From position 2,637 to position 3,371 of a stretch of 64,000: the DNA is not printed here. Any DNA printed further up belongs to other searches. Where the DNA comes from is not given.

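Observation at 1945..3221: AT-rich three-gene island between rpsI and dnaX: Gp49/HigB-like toxin, XRE antitoxin with a long tail, and an unassignable 144-aa third gene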

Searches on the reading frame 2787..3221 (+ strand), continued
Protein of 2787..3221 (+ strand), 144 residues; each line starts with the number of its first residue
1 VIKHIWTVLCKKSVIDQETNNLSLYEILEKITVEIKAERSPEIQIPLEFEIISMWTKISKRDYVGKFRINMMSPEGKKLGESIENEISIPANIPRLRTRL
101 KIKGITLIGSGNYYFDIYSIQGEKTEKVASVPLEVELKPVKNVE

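Call 96: search_protein_families(library=pfam, alignment_id=A4, max_evalue=0.01)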
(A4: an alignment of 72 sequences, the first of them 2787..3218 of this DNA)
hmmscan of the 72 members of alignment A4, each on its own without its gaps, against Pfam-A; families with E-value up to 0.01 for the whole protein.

A. member 1, window:2787-3218:+ (144 aa): 1 family
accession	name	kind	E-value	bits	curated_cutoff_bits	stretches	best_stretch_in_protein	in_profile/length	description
PF22091.2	DUF6941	-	5.2e-05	24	27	1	44-125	29-117/125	Family of unknown function (DUF6941)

B. families by the number of members that match (of 72 scanned): 12 families
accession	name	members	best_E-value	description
PF22091.2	DUF6941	45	1.1e-06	Family of unknown function (DUF6941)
PF07686.23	V-set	3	0.00025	Immunoglobulin V-set domain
PF07495.19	Y_Y_Y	3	0.0008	Y_Y_Y domain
PF24518.1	Ig_CD22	2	0.0013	B-cell receptor CD22-like, first Ig-like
PF12164.13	SporV_AA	1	4.1e-05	Stage V sporulation protein AA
PF13115.11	YtkA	1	0.0013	YtkA-like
PF23265.1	Ig-like_KY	1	0.0021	KY-like, immunoglobulin-like domain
PF13473.12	Cupredoxin_1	1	0.0047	Cupredoxin-like domain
PF18342.7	LytB_SH3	1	0.0064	Endo-beta-N-acetylglucosaminidase LytB SH3 domain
PF24695.1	PITM1-3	1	0.0077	PITM 1-3, beta-sandwich domain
PF14791.11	DNA_pol_B_thumb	1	0.0087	DNA polymerase beta thumb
PF03787.20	RAMPs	1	0.0088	RAMP superfamily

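Call 107: fold_search(model_id=the predicted structure, library=pdb)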
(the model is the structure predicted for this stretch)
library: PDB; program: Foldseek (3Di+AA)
matches with E <= 10: 1854; with E <= 0.001: 2
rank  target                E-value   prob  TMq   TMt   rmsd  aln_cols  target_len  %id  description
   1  5hno_C                4.6e-04  1.00  0.50  0.45   6.2       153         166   12  The structure of the kdo-capped saccharide binding subunit of the O-12 specific ABC transporter, Wzt (released 2016-03-09)
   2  5hnp_B                4.8e-04  1.00  0.47  0.42   6.6       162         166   12  The structure of the kdo-capped saccharide binding subunit of the O-12 specific ABC transporter, Wzt (released 2016-03-09)
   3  9hmc_A                1.2e-03  1.00  0.36  0.36   8.4       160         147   11  Crystal structure of PDE6D in complex with compound 5e (released 2025-12-24)
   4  9nem_E                1.2e-03  1.00  0.42  0.39   8.2       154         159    8  Structure of Unc119-Farnesylated peptide complex (released 2025-09-03)
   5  3gqq_F                1.5e-03  1.00  0.41  0.37   8.3       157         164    8  Crystal structure of the human retinal protein 4 (unc-119 homolog A). Northeast Structural Genomics Consortium target  (released 2009-04-07)
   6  5x72                  1.5e-03  1.00  0.37  0.36   8.6       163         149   11  The crystal Structure PDE delta in complex with (rac)-p9 (released 2017-10-04)
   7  2r5o_A                1.6e-03  1.00  0.39  0.35   4.1       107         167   14  Crystal structure of the C-terminal domain of wzt (released 2007-12-25)
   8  1xvs_A                1.6e-03  1.00  0.40  0.45   8.1       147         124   15  Crystal structure of apaG Protein from Vibrio cholerae (released 2004-12-14)
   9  5ml2                  2.0e-03  1.00  0.42  0.42   8.6       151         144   12  The crystal structure of PDE6D in complex with inhibitor-3 (released 2017-02-01)
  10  5x73                  2.0e-03  1.00  0.41  0.40   8.1       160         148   11  The crystal Structure PDE delta in complex with R-p9 (released 2017-10-04)
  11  7q9q                  2.1e-03  0.99  0.33  0.33   8.5       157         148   12  Crystal structure of PDE6D Geranylgeranylated cystein complex (released 2022-01-19)
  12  5hnp_A                2.2e-03  1.00  0.55  0.50   5.9       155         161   11  The structure of the kdo-capped saccharide binding subunit of the O-12 specific ABC transporter, Wzt (released 2016-03-09)
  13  8dl0_A                2.3e-03  1.00  0.53  0.22   6.0       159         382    8  CryoEM structure of the nucleotide-free and open channel A.aeolicus WzmWzt transporter (released 2022-09-21)
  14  9nem_A                2.3e-03  1.00  0.46  0.41   7.8       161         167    7  Structure of Unc119-Farnesylated peptide complex (released 2025-09-03)
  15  6ehg_B                2.3e-03  0.99  0.35  0.08  13.6       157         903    9  complement component C3b in complex with a nanobody (released 2018-02-14)
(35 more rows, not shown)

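Call 108: fold_search(model_id=the predicted structure, library=viral)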
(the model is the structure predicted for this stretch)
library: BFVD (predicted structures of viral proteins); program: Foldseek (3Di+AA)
matches with E <= 10: 1305; with E <= 0.001: 4
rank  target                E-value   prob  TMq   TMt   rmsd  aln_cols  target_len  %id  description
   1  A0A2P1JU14            6.1e-07  1.00  0.66  0.70   4.4       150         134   15  Uncharacterized protein [Anoxybacillus phage A403]
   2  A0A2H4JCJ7            1.3e-06  1.00  0.64  0.66   4.8       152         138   15  Uncharacterized protein [uncultured Caudovirales phage]
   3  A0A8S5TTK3            1.2e-05  1.00  0.60  0.54   4.7       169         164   16  Uncharacterized protein [Siphoviridae sp. ct5jB2]
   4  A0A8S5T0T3            3.0e-04  1.00  0.48  0.43   6.9       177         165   14  Uncharacterized protein [Siphoviridae sp. ctKFk2]
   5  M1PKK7                2.0e-03  1.00  0.53  0.54   6.4       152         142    9  (no name in the UniProt tables at hand)
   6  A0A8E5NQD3            2.6e-03  1.00  0.42  0.11   8.8       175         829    8  (no name in the UniProt tables at hand)
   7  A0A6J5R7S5            4.5e-03  1.00  0.43  0.12   5.7       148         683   11  Peptidase S8/S53 domain containing protein [uncultured Caudovirales phage]
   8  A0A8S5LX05            5.2e-03  1.00  0.36  0.45   7.4       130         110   14  Uncharacterized protein [Siphoviridae sp. ctRiO19]
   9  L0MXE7                5.8e-03  1.00  0.36  0.43   7.8       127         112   12  Uncharacterized protein [Edwardsiella phage MSW-3]
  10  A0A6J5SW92            5.8e-03  0.97  0.34  0.07  11.4       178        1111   11  Uncharacterized protein [uncultured Caudovirales phage]
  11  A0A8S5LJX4            7.1e-03  0.96  0.31  0.16  18.5       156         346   10  Contactin-4 [Siphoviridae sp. ct3o911]
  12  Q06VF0                7.1e-03  0.93  0.28  0.29  10.9       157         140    9  (no name in the UniProt tables at hand)
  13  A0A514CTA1            7.8e-03  0.75  0.23  0.22  13.7       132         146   14  Uncharacterized protein [Achromobacter phage Motura]
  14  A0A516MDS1            8.2e-03  1.00  0.37  0.36   8.0       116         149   12  (no name in the UniProt tables at hand)
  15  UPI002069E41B         8.6e-03  0.99  0.33  0.40   7.7       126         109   10  (no name look-up for this kind of identifier)
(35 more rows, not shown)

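Call 109: search_dna_similar(query=window:2787-3218:+, collection=phages, mode=protein, max_evalue=10, max_rows=30)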
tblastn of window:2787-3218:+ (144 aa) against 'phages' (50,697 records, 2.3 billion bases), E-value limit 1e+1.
Records with a match: 3; places in all: 3; records where one place covers at least 80% of the query: 0.
Best place of each record, by identity: <60% 3.
By first word of the organism name: Escherichia 3.
By host as written in the record: Escherichia coli strain M187 1; Escherichia coli ESBL153 1; Escherichia coli ESBL158 1.
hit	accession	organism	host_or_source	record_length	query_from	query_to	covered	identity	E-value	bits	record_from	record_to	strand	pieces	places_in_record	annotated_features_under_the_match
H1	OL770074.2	Escherichia phage vB_EcoM-RPN187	Escherichia coli strain M187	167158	28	94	47%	27.9%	9e+0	32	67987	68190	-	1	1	hypothetical protein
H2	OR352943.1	Escherichia phage AV113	Escherichia coli ESBL153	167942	28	94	47%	27.9%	9e+0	32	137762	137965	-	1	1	hypothetical protein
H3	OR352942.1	Escherichia phage AV112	Escherichia coli ESBL158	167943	28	94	47%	27.9%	9e+0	32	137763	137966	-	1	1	hypothetical protein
